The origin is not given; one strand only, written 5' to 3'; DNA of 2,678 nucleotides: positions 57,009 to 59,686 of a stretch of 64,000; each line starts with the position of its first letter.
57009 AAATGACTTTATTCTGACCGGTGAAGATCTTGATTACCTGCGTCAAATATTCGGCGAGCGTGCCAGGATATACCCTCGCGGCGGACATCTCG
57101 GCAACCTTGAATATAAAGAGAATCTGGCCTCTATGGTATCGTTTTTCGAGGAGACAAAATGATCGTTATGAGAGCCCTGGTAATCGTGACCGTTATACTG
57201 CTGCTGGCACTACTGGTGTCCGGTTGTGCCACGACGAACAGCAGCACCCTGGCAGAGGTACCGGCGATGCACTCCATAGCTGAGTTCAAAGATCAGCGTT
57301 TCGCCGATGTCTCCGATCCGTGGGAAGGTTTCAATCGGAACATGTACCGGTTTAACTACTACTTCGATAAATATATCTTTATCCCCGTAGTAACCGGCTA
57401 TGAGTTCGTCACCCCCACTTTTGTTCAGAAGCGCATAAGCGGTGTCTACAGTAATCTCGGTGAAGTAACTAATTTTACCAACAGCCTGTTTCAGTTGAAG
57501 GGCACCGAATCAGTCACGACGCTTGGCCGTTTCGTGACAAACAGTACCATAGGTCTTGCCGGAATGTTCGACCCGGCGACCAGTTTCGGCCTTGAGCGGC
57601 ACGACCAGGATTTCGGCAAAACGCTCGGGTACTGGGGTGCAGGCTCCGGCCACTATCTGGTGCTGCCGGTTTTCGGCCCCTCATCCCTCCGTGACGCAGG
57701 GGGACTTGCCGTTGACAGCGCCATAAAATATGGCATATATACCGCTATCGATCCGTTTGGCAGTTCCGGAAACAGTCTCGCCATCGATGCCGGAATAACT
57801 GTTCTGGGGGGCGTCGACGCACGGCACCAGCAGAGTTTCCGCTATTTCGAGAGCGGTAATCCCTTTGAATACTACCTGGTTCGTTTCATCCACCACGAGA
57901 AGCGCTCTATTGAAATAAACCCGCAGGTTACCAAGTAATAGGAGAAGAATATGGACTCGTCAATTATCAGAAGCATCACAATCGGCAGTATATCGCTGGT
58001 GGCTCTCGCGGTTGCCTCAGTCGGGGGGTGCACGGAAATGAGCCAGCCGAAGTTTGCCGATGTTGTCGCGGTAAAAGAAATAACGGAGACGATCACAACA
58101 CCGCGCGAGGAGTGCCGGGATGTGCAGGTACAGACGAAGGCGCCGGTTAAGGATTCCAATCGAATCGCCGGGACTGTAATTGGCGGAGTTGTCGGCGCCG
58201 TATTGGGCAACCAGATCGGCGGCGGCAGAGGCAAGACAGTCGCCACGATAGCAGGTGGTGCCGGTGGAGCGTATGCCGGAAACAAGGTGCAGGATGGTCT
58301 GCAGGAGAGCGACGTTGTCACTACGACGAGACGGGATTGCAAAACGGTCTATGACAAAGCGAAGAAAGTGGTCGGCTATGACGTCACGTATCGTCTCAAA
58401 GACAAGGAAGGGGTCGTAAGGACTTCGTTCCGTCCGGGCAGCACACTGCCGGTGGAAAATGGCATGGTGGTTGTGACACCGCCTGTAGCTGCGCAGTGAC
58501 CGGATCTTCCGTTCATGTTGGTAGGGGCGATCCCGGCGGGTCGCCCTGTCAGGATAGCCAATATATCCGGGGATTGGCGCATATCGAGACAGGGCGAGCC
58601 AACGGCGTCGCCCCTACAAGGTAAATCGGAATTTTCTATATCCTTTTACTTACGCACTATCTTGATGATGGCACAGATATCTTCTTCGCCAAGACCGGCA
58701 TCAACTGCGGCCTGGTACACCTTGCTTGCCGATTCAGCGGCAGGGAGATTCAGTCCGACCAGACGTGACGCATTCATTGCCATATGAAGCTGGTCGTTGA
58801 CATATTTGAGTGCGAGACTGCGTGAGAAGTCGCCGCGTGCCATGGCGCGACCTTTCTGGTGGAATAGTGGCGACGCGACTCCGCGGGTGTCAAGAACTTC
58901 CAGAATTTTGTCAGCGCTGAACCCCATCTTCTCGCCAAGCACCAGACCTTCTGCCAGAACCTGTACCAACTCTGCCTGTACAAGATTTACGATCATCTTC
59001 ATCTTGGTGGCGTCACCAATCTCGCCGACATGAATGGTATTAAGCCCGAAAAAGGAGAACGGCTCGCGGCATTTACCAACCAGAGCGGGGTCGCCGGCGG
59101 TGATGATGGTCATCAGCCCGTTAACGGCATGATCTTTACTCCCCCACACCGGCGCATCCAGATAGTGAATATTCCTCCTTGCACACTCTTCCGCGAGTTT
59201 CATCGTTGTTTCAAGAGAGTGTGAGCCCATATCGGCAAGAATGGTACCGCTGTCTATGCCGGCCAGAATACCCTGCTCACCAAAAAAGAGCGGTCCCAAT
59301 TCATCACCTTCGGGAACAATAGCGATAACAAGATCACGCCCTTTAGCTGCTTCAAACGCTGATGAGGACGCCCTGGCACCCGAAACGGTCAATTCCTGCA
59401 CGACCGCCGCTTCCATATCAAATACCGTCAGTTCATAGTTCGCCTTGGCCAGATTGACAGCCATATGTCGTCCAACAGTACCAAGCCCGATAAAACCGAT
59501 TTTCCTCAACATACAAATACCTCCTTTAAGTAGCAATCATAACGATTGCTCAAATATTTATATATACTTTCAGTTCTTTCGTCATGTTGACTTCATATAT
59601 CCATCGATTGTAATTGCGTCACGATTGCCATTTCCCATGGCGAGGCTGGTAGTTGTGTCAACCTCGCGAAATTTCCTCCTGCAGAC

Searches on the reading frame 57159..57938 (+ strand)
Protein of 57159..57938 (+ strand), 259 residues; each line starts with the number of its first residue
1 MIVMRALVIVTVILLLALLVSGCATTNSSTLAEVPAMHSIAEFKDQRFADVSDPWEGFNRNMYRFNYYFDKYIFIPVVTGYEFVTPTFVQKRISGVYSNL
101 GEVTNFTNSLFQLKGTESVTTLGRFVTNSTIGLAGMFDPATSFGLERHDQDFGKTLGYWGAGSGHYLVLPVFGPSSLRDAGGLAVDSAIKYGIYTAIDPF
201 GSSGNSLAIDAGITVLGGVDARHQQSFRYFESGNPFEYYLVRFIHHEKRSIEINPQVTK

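Call 44: search_protein_families(library=pfam, proteins=[window:57159-57938:+], max_evalue=0.001)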
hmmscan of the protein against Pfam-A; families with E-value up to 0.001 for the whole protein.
window:57159-57938:+ (259 aa): 1 family
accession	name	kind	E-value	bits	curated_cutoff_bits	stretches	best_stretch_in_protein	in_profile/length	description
PF04333.18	MlaA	-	1.2e-62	211.5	25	1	52-250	2-193/195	MlaA lipoprotein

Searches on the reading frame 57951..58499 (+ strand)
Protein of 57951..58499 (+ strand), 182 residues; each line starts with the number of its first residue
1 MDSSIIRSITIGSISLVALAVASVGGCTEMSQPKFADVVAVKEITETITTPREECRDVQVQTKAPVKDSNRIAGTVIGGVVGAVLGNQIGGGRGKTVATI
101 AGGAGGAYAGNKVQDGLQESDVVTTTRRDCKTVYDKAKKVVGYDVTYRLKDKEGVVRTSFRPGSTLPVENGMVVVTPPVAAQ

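Call 44: search_protein_families(library=pfam, proteins=[window:57951-58499:+], max_evalue=0.001)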
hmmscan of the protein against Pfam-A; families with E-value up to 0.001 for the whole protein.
window:57951-58499:+ (182 aa): 3 families
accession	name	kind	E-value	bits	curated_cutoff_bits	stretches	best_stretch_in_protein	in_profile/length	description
PF05433.20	Rick_17kDa_Anti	-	3.5e-10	40.1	24.2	1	73-114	1-43/43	Glycine zipper 2TM domain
PF13441.11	Gly-zipper_YMGG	-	5.7e-05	23.2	28.9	1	70-111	2-44/45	YMGG-like Gly-zipper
PF13488.11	Gly-zipper_Omp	-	0.00011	22.5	25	1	74-113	2-42/46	Glycine zipper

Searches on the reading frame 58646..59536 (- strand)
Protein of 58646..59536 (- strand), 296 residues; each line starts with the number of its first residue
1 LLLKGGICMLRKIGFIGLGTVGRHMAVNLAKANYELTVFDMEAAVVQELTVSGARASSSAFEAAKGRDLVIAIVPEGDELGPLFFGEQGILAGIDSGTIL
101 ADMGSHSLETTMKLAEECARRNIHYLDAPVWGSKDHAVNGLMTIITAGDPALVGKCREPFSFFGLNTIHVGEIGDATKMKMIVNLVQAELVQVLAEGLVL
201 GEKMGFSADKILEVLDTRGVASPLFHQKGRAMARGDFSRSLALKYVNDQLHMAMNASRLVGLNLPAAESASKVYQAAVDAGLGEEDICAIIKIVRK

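Call 44: search_protein_families(library=pfam, proteins=[window:58646-59536:-], max_evalue=0.001)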
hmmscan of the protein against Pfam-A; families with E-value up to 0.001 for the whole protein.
window:58646-59536:- (296 aa): 4 families
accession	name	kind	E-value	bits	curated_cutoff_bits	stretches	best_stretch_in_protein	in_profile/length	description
PF03446.21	NAD_binding_2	-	3.2e-36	125.2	21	1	12-171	1-161/161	NAD binding domain of 6-phosphogluconate dehydrogenase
PF14833.11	NAD_binding_11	-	1.2e-15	58.2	30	1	174-293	1-121/122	NAD-binding of NADP-dependent 3-hydroxyisobutyrate dehydrogenase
PF03807.23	F420_oxidored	-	0.00025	22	21.6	1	12-75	1-68/94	NADP oxidoreductase coenzyme F420-dependent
PF03435.24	Sacchrp_dh_NADP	-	0.00026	21.8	25.1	0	13-78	1-70/129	Saccharopine dehydrogenase NADP binding domain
